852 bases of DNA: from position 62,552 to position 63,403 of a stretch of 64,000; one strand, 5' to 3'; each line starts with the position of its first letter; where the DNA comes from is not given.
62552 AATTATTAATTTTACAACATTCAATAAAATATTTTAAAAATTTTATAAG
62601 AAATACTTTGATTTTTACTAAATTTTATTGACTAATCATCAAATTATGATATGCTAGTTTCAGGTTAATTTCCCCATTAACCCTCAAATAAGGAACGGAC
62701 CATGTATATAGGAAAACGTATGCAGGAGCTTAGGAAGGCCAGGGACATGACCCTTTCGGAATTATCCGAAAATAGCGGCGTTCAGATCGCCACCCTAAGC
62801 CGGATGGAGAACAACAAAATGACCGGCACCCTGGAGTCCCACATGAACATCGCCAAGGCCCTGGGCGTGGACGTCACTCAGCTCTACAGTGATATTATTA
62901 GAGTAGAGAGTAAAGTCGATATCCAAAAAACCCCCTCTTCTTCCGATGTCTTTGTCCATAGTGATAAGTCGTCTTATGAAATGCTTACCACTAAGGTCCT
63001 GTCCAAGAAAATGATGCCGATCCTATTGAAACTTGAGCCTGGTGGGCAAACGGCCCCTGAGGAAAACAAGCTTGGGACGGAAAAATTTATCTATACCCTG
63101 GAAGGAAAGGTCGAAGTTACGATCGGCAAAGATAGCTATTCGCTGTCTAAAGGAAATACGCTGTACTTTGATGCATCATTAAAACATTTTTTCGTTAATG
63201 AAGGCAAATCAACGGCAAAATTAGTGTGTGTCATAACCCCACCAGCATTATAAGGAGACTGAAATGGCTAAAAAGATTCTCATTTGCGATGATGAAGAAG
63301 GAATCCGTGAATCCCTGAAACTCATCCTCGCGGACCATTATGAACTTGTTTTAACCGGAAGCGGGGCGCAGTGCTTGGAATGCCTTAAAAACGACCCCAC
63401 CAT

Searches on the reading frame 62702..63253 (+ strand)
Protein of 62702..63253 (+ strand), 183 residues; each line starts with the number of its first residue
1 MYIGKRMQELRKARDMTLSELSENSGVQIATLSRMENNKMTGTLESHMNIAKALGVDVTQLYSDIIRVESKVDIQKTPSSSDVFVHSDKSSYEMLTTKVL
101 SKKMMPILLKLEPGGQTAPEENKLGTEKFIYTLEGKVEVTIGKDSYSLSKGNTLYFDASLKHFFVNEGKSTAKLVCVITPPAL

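Call 70: search_protein_families(library=pfam, proteins=[window:62702-63253:+], max_evalue=0.01)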
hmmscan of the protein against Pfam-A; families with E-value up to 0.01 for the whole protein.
window:62702-63253:+ (183 aa): 10 families
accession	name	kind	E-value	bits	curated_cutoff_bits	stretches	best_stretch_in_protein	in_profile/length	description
PF07883.17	Cupin_2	-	4.8e-13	49.1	27.2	1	109-177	3-69/70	Cupin domain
PF13443.12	HTH_26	-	3.1e-08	34.2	22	1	6-63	1-59/63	Cro/C1-type HTH DNA-binding domain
PF01381.28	HTH_3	-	3.3e-08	33.9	23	1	8-60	2-54/55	Helix-turn-helix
PF11699.14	CENP-C_C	-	8.4e-05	23.2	29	1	98-174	5-81/85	Mif2/CENP-C like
PF13560.12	HTH_31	-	0.00041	21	27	1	4-58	3-58/64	Helix-turn-helix domain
PF13693.12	HTH_35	-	0.0012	19.2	25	1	9-62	10-59/75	Winged helix-turn-helix DNA-binding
PF12844.13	HTH_19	-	0.0015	18.8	30.2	1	4-61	1-58/64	Helix-turn-helix domain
PF13744.12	HTH_37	-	0.0016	18.6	27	1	5-59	21-76/80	Helix-turn-helix domain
PF13413.12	HTH_25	-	0.0055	17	24.6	0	7-40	2-35/62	Helix-turn-helix domain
PF05899.18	Cupin_3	-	0.0059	16.7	23.5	0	125-160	24-60/74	EutQ-like cupin domain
